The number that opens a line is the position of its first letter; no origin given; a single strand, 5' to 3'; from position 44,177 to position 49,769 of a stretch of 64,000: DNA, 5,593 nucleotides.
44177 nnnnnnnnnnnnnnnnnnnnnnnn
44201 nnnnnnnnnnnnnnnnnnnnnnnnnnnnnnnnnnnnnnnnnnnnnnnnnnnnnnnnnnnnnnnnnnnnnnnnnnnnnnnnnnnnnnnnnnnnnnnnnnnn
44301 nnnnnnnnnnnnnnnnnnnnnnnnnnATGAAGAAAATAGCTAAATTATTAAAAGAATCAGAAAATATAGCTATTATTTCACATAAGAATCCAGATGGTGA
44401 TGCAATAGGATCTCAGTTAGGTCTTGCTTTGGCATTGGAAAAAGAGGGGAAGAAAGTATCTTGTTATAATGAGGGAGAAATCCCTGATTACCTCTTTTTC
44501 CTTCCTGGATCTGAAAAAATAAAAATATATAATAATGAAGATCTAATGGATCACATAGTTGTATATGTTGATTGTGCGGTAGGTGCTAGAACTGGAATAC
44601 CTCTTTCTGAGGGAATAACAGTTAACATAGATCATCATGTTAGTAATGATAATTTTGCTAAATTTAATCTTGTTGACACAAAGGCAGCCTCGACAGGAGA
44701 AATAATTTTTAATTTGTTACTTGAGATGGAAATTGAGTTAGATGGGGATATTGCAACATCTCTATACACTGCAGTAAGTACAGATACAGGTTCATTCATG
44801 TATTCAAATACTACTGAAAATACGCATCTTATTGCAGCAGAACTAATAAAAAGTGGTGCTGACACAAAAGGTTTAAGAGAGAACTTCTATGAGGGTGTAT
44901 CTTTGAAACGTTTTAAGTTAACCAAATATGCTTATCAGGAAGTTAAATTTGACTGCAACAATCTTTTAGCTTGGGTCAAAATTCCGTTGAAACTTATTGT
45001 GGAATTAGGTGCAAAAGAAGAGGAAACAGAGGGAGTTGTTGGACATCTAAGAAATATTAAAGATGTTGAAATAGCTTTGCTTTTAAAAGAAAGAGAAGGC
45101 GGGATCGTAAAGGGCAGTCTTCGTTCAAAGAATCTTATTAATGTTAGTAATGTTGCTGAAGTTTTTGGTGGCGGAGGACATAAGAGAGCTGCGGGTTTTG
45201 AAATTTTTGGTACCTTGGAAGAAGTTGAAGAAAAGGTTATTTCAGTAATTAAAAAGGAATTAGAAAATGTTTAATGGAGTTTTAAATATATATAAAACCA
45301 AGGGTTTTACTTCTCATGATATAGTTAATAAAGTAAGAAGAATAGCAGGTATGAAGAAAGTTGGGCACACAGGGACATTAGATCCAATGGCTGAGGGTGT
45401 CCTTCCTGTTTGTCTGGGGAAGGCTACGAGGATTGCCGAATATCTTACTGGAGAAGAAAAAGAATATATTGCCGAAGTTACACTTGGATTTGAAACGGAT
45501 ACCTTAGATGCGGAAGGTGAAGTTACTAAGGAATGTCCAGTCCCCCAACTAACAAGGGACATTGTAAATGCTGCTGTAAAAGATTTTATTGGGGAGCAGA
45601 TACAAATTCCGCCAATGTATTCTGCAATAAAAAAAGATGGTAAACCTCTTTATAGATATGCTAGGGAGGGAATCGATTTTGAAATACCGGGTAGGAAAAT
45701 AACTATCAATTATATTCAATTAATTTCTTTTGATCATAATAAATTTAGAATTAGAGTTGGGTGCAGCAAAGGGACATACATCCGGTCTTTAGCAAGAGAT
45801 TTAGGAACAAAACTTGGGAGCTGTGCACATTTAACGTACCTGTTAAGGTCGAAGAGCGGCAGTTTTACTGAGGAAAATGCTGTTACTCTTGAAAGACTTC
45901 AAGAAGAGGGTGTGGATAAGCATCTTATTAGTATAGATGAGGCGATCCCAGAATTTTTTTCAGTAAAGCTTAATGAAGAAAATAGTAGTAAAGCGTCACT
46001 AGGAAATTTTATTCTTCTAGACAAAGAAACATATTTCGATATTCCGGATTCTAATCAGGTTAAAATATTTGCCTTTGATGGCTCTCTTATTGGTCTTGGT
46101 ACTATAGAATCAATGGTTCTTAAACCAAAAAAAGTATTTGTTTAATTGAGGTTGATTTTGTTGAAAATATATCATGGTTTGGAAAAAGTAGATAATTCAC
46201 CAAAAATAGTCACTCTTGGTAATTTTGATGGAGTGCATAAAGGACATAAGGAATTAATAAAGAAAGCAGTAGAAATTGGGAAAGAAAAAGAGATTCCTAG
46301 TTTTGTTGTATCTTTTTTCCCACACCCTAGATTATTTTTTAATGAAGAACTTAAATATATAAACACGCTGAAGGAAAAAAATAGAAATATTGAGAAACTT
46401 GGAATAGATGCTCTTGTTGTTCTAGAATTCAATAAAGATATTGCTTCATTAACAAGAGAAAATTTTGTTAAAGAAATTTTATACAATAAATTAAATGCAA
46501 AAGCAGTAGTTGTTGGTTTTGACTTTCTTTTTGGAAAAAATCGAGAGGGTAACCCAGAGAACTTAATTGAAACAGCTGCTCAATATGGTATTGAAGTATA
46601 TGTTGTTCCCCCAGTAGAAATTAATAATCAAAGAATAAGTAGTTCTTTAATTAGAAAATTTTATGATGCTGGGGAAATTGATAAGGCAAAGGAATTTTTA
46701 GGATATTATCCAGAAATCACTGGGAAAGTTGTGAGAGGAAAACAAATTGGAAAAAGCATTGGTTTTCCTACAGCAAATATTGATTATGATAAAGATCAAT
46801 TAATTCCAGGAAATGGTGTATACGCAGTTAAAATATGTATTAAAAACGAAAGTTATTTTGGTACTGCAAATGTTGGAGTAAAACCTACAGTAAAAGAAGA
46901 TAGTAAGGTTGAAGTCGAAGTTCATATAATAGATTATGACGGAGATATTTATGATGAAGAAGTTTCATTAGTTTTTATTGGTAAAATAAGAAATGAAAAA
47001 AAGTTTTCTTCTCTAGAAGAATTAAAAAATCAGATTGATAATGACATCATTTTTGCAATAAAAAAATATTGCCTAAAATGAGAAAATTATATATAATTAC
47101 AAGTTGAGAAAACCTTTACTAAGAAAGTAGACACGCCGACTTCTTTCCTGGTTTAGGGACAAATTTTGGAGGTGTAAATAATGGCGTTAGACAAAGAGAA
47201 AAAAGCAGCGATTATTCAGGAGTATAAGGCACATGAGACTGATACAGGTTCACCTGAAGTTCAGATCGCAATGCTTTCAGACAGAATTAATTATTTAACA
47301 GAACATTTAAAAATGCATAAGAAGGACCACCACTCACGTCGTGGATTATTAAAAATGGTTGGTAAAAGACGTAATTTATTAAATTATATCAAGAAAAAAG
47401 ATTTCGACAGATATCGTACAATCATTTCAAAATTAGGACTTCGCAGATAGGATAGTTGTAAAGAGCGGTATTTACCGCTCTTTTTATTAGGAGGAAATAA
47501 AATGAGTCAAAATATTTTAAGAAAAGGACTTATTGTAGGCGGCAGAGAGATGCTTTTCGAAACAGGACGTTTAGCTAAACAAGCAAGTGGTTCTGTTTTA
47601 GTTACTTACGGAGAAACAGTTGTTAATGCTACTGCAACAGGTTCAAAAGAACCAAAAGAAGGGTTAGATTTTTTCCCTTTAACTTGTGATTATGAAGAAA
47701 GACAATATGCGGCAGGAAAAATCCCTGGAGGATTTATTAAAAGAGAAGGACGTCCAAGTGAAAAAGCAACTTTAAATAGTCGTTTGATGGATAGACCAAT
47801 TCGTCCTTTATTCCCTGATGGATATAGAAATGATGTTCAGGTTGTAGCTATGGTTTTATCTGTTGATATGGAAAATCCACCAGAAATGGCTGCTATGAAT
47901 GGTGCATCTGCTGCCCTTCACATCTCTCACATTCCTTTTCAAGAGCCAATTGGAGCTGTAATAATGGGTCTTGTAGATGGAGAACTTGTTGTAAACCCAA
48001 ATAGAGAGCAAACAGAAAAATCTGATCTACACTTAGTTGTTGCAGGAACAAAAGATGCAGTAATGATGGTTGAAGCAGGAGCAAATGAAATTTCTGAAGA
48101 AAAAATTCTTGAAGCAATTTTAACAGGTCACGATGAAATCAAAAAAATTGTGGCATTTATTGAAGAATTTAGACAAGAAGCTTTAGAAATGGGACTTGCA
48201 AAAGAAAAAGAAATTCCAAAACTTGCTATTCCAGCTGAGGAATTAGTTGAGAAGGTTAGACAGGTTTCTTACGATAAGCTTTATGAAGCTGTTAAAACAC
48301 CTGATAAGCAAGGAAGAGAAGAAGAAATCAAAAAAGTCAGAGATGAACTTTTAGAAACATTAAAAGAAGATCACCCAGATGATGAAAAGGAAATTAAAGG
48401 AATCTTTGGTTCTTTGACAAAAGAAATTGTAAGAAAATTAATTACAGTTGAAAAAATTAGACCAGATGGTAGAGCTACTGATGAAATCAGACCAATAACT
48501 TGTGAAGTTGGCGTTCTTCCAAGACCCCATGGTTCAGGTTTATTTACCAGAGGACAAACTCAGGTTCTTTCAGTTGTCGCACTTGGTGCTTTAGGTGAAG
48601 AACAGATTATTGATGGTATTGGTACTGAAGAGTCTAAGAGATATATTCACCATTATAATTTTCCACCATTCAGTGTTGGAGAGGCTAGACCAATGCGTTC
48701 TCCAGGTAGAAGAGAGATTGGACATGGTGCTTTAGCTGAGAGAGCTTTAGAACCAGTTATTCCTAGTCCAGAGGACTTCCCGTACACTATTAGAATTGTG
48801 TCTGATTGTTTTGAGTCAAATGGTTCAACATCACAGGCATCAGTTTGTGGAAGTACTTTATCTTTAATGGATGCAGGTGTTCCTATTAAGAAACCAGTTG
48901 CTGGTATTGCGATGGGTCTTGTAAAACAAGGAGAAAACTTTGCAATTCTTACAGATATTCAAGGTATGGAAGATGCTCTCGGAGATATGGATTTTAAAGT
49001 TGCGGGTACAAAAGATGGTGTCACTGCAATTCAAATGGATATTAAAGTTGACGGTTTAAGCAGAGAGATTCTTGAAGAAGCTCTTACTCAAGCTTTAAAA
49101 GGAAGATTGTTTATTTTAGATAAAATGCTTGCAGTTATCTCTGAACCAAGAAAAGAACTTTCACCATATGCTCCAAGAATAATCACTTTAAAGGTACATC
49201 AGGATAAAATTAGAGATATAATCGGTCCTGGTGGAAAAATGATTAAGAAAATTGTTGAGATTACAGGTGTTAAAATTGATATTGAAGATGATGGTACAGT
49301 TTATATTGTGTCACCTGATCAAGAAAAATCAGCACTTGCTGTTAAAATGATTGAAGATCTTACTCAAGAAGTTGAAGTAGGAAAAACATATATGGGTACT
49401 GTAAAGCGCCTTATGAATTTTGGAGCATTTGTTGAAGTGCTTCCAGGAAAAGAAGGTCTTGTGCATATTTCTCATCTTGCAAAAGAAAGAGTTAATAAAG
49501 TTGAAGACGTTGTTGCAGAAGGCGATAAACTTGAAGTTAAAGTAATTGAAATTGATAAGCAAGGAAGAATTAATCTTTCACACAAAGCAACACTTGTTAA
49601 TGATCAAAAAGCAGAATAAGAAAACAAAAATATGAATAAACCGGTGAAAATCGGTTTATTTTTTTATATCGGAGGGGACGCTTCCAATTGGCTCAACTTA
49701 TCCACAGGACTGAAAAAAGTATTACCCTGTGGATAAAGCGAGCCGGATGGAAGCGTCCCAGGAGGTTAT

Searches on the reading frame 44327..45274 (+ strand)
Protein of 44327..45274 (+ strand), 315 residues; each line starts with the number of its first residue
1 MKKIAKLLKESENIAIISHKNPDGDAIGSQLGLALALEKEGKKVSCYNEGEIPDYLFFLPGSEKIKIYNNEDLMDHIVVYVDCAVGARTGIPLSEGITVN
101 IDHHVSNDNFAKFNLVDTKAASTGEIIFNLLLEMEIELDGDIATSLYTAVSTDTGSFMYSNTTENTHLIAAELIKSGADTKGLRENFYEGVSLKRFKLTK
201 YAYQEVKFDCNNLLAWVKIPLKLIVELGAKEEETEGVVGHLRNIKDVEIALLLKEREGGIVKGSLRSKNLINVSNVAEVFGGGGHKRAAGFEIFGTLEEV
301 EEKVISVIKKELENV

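Call 66: search_protein_families(library=pfam, proteins=[window:44327-45274:+])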
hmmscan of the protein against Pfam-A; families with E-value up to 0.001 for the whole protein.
window:44327-45274:+ (315 aa): 2 families
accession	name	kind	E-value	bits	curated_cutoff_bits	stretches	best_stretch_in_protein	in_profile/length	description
PF01368.27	DHH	-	4.6e-19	69.4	28.1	1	13-149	1-124/125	DHH family, N-terminal domain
PF02272.25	DHHA1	-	2e-14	54.3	25.9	1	226-312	10-100/102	DHHA1 domain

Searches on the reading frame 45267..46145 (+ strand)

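Call 66: search_protein_families(library=pfam, proteins=[window:45267-46145:+])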
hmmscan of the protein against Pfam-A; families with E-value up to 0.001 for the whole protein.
window:45267-46145:+ (292 aa): 2 families
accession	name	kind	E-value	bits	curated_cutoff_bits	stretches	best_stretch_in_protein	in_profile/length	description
PF01509.24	TruB_N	-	9.8e-59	198.5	27.3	1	24-172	1-149/149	TruB family pseudouridylate synthase (N terminal domain)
PF16198.10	TruB_C_2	-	1.9e-10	41.1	29.3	1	173-213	1-41/66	tRNA pseudouridylate synthase B C-terminal domain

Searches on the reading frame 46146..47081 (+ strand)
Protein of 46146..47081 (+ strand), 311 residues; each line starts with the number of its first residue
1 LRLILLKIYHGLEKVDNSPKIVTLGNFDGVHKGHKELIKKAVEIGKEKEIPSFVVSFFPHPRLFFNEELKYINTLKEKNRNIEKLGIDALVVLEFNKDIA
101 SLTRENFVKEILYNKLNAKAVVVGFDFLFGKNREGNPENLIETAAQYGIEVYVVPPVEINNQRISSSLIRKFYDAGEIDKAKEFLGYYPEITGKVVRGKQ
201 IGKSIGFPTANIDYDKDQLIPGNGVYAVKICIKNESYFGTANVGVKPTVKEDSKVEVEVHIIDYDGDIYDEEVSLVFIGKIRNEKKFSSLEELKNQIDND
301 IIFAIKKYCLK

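Call 66: search_protein_families(library=pfam, proteins=[window:46146-47081:+])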
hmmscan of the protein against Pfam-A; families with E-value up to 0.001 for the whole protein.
window:46146-47081:+ (311 aa): 3 families
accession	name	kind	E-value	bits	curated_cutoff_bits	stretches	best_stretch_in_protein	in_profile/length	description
PF06574.18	FAD_syn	-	3.9e-52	176.7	27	1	16-167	4-157/158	FAD synthetase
PF01687.23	Flavokinase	-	1.9e-42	144.8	19.6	1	185-304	1-120/124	Riboflavin kinase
PF01467.32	CTP_transf_like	-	4.7e-09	37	21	1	23-171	2-132/133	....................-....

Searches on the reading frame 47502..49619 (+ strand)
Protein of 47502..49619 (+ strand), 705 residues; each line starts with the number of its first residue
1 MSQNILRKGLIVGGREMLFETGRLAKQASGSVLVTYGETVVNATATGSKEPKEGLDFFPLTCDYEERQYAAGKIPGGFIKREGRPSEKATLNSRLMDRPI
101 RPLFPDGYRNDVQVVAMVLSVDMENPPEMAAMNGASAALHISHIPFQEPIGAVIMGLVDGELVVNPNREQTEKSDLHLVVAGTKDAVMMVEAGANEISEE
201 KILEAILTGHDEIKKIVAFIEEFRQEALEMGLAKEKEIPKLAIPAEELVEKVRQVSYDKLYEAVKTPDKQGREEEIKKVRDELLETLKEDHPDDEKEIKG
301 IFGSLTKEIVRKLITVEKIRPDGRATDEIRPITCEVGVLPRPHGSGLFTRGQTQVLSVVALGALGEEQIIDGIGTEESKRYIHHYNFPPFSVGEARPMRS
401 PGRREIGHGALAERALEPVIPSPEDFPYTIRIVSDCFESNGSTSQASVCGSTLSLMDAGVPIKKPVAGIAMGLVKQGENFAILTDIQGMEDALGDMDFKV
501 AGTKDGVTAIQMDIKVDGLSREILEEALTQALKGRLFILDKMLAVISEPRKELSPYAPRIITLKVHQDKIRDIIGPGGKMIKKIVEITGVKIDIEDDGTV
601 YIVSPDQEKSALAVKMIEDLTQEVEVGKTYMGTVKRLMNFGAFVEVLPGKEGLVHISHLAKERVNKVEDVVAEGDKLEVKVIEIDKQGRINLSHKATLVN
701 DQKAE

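Call 66: search_protein_families(library=pfam, proteins=[window:47502-49619:+])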
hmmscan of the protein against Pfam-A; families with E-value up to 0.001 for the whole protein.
window:47502-49619:+ (705 aa): 6 families
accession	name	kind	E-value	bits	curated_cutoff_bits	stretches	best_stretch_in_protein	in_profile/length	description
PF01138.27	RNase_PH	-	4.4e-62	208.7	25.5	2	14-145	2-130/130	3' exoribonuclease family, domain 1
PF03725.20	RNase_PH_C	-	1e-25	89.9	20.8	2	149-211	2-66/67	3' exoribonuclease family, domain 2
PF00575.29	S1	-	7.6e-19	68.3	22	1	624-695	2-74/74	S1 RNA binding domain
PF03726.19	PNPase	-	4.2e-16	59.6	24.6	1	247-324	1-80/81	Polyribonucleotide nucleotidyltransferase, RNA binding domain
PF00013.35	KH_1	-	7.8e-13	48.4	21.5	1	561-619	2-66/66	KH domain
PF22675.2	KH-I_KHDC4-BBP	-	3.4e-05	24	30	0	570-610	8-48/76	KHDC4/BBP-like, KH-domain type I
